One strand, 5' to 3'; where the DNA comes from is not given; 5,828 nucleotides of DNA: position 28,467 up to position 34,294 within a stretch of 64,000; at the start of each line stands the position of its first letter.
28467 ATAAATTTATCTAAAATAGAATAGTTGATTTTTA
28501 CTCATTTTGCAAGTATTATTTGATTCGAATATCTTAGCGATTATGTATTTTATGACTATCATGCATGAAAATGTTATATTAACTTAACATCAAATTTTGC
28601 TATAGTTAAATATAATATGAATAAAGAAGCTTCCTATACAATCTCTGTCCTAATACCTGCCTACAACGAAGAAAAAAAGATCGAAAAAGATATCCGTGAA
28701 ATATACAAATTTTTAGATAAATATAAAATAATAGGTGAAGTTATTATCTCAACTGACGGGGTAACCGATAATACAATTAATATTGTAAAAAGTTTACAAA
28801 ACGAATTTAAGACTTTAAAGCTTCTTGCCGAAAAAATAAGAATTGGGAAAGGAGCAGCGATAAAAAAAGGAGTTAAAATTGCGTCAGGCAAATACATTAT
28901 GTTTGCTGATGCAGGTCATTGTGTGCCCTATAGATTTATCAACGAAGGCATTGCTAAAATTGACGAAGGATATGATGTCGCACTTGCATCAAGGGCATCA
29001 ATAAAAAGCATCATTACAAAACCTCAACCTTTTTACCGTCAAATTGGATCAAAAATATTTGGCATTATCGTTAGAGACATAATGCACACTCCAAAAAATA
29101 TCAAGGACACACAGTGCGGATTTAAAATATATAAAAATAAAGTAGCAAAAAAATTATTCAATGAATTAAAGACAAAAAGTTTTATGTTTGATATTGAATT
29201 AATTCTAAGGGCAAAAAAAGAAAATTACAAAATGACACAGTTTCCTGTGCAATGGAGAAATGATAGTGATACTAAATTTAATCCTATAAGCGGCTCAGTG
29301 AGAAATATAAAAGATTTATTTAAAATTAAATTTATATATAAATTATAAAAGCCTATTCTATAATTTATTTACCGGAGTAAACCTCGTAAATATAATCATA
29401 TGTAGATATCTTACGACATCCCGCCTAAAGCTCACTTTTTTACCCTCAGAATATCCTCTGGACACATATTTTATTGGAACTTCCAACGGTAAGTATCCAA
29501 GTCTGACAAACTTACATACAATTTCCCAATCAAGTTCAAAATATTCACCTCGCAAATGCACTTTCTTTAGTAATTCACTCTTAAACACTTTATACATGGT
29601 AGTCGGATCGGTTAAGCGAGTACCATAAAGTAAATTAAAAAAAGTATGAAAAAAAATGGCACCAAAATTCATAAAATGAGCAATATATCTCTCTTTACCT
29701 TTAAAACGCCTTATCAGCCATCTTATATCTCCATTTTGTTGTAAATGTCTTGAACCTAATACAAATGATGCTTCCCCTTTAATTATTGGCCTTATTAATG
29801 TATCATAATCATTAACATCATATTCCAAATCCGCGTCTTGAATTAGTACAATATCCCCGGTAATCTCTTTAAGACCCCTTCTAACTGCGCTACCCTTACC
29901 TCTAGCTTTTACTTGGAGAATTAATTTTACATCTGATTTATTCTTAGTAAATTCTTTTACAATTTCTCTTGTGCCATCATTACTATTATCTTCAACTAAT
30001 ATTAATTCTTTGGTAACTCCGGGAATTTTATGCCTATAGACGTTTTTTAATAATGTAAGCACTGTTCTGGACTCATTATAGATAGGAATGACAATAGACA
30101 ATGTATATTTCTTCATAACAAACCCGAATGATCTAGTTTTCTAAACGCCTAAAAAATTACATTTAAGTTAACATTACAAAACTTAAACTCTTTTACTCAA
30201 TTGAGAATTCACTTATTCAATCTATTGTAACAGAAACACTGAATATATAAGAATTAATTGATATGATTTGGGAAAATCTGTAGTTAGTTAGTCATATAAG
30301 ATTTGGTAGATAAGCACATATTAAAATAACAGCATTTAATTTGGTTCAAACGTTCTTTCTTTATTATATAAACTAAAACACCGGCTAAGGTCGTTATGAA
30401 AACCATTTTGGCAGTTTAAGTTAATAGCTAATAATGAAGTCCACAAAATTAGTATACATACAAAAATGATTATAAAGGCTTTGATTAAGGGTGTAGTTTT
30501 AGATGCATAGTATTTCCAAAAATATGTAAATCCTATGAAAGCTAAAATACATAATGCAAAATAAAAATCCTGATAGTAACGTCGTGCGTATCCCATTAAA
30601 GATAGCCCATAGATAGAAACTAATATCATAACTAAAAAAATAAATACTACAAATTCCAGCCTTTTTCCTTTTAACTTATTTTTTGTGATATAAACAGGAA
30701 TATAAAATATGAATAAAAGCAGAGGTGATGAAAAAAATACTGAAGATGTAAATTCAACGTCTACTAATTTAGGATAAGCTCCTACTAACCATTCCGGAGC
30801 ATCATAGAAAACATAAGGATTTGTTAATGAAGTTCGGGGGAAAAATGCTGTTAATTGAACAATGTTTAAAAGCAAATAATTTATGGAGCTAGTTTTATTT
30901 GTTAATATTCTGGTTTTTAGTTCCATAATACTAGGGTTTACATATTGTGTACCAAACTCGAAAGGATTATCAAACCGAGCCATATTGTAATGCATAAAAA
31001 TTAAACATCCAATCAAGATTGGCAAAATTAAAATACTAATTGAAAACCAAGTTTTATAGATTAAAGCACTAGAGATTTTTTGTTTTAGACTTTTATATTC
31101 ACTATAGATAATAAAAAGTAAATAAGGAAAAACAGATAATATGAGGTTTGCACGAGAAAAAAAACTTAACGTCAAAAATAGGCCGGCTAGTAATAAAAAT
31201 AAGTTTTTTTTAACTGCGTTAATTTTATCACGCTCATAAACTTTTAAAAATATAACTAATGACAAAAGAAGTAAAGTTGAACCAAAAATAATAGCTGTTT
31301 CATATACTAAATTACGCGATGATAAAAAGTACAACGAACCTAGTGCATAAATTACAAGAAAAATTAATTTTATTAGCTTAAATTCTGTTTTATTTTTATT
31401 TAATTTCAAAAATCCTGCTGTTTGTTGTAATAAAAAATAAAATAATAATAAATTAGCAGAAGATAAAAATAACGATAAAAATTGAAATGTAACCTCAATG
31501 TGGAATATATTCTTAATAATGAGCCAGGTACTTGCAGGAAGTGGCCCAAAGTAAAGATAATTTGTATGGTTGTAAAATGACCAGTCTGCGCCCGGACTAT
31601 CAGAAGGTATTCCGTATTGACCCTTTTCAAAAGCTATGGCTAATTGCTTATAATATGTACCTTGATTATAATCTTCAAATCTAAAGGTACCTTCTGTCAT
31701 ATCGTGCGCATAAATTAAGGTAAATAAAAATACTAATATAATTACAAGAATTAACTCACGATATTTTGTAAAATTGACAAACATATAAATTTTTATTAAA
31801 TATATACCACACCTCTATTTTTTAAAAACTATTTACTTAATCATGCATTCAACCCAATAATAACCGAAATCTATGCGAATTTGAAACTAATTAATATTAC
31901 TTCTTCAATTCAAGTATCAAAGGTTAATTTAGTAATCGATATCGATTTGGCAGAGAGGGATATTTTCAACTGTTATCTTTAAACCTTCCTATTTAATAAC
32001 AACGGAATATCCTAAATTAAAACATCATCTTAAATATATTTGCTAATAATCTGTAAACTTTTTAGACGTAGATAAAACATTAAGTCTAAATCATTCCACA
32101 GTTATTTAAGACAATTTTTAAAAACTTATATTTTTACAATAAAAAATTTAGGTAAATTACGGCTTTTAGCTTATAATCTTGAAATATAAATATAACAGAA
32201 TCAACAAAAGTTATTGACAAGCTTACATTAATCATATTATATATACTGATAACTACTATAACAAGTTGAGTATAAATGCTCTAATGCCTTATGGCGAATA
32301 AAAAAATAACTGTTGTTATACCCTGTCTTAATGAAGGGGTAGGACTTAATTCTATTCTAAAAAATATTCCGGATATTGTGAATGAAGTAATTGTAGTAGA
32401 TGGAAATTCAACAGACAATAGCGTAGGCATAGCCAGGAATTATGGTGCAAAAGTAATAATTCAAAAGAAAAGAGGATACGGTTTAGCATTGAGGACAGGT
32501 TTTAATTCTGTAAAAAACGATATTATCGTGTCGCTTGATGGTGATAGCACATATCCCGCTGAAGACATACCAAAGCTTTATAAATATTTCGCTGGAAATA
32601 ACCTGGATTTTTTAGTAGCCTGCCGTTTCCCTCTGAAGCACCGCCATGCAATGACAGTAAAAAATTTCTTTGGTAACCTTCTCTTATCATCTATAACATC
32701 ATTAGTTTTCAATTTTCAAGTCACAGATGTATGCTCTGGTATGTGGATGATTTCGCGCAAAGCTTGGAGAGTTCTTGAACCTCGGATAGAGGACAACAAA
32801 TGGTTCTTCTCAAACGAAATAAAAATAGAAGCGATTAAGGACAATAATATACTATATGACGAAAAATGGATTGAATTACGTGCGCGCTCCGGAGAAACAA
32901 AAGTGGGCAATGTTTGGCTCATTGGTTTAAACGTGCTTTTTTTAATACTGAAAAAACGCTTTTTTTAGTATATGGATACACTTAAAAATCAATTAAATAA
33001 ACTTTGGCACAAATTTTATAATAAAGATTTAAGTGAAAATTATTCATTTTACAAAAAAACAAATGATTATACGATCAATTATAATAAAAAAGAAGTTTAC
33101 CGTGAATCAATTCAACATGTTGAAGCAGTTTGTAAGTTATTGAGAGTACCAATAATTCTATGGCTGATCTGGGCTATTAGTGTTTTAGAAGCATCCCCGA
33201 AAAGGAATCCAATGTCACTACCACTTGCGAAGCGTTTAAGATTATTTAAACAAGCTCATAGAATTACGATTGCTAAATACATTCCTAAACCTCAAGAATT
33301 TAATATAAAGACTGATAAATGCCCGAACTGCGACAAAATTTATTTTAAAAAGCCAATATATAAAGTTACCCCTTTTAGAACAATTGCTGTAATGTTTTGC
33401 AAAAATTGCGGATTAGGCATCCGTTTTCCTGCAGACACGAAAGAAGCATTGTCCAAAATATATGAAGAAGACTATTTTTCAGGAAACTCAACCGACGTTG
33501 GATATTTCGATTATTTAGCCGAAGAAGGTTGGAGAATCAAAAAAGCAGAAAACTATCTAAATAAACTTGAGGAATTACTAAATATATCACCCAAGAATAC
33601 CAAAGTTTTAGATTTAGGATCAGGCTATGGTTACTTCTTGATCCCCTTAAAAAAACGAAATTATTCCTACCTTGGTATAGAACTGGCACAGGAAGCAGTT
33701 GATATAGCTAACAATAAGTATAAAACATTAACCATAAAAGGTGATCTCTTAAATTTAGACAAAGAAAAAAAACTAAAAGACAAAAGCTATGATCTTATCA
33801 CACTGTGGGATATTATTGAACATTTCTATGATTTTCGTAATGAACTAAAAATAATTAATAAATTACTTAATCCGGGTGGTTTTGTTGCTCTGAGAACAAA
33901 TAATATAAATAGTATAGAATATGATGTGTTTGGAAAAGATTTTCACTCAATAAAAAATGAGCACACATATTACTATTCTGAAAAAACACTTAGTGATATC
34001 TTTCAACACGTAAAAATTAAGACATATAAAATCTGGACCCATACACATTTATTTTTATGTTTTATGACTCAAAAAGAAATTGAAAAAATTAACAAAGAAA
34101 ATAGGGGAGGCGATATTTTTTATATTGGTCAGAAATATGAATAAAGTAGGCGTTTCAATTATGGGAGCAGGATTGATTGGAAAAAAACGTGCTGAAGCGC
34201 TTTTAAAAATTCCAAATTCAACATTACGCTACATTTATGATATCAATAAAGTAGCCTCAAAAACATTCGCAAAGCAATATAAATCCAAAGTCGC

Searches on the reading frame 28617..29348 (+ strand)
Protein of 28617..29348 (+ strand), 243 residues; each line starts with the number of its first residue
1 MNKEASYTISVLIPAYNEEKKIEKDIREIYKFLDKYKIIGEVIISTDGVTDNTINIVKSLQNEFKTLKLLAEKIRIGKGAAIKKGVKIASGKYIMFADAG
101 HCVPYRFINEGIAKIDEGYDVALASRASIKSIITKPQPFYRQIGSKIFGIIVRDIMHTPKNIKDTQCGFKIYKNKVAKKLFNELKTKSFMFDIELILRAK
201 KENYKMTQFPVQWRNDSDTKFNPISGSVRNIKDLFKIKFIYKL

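Call 5: search_protein_families(library=pfam, proteins=[window:28617-29348:+], max_evalue=0.01)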
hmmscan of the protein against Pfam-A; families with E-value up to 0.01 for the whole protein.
window:28617-29348:+ (243 aa): 3 families
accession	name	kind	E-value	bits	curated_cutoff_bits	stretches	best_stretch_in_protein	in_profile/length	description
PF00535.33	Glycos_transf_2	-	1.5e-21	77.5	23.3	1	10-181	1-168/168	Glycosyl transferase family 2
PF10111.15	Glyco_tranf_2_2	-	1.4e-06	28.4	27.3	1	10-100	1-91/276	Glycosyltransferase like family 2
PF13641.12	Glyco_tranf_2_3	-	0.00019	22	27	1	9-104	3-100/230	Glycosyltransferase like family 2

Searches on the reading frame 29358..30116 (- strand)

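Call 6: search_protein_families(library=pfam, proteins=[window:29358-30116:-], max_evalue=0.01)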
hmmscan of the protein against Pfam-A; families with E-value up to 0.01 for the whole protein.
window:29358-30116:- (252 aa): 3 families
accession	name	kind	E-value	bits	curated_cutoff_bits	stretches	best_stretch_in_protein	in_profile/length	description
PF00535.33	Glycos_transf_2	-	7.6e-29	101.2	23.3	1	7-163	1-144/168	Glycosyl transferase family 2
PF13641.12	Glyco_tranf_2_3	-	3.7e-07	30.8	27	1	6-96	3-96/230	Glycosyltransferase like family 2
PF10111.15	Glyco_tranf_2_2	-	0.00027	21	27.3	1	7-97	1-92/276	Glycosyltransferase like family 2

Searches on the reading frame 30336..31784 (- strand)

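Call 6: search_protein_families(library=pfam, proteins=[window:30336-31784:-], max_evalue=0.01)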
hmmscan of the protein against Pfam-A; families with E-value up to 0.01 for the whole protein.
window:30336-31784:- (482 aa): 1 family
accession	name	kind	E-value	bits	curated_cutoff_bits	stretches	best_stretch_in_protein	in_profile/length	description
PF11028.14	TMEM260-like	-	0.0082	16.4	24.2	1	91-230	35-175/179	Protein O-mannosyl-transferase TMEM260-like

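Call 46: search_protein_families(library=pfam, proteins=[window:30336-31784:-], max_evalue=5)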
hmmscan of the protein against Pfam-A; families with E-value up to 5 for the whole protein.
window:30336-31784:- (482 aa): 1 family
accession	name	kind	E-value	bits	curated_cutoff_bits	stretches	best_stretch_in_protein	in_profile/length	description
PF11028.14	TMEM260-like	-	0.0082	16.4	24.2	1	91-230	35-175/179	Protein O-mannosyl-transferase TMEM260-like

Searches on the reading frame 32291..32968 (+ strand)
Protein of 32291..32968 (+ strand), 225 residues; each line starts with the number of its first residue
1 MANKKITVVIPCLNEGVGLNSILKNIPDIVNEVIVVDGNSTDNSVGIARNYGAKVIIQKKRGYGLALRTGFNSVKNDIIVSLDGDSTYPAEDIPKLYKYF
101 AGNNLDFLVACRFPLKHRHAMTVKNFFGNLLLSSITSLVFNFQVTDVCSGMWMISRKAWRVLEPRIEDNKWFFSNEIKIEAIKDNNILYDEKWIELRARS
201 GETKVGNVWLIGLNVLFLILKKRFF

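Call 6: search_protein_families(library=pfam, proteins=[window:32291-32968:+], max_evalue=0.01)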
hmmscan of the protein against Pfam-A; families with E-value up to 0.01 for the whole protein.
window:32291-32968:+ (225 aa): 2 families
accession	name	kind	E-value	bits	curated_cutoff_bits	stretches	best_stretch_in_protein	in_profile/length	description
PF00535.33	Glycos_transf_2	-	2.1e-22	80.3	23.3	1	7-158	1-163/168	Glycosyl transferase family 2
PF13641.12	Glyco_tranf_2_3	-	1e-05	26.1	27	1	6-121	3-131/230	Glycosyltransferase like family 2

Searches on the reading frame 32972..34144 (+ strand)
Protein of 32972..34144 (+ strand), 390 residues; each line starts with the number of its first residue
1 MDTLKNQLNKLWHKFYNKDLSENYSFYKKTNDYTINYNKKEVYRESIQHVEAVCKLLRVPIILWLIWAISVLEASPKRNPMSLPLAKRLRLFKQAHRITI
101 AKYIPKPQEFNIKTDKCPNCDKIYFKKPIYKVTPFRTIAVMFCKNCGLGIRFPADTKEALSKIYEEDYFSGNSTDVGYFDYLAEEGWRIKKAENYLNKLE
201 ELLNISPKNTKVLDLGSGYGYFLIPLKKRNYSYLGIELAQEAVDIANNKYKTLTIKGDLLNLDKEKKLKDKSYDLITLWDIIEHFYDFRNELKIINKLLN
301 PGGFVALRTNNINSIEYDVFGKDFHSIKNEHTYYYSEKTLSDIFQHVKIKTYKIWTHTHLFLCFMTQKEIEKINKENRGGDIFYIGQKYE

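Call 6: search_protein_families(library=pfam, proteins=[window:32972-34144:+], max_evalue=0.01)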
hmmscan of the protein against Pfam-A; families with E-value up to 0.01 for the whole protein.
window:32972-34144:+ (390 aa): 9 families
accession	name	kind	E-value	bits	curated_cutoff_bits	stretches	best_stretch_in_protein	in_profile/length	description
PF13489.12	Methyltransf_23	-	8.2e-22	78.1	27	1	194-346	8-156/164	Methyltransferase domain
PF08242.18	Methyltransf_12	-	1.7e-12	48.3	30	1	213-304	1-97/98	Methyltransferase domain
PF13847.12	Methyltransf_31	-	3.7e-12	46.6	27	1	208-375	3-142/145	Methyltransferase domain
PF08241.18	Methyltransf_11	-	4.1e-12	47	21.2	1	213-306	1-94/95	Methyltransferase domain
PF13649.12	Methyltransf_25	-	1.9e-11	44.9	27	1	212-303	1-97/97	Methyltransferase domain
PF05175.20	MTS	-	1.8e-05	24.9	23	1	206-276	30-102/170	Methyltransferase small domain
PF07021.18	MetW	-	0.0013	18.8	21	1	200-284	5-87/193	Methionine biosynthesis protein MetW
PF02390.23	Methyltransf_4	-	0.0016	18.3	24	0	210-255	3-50/173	Putative methyltransferase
PF01728.25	FtsJ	-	0.0058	17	24.1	0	198-277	8-96/181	FtsJ-like methyltransferase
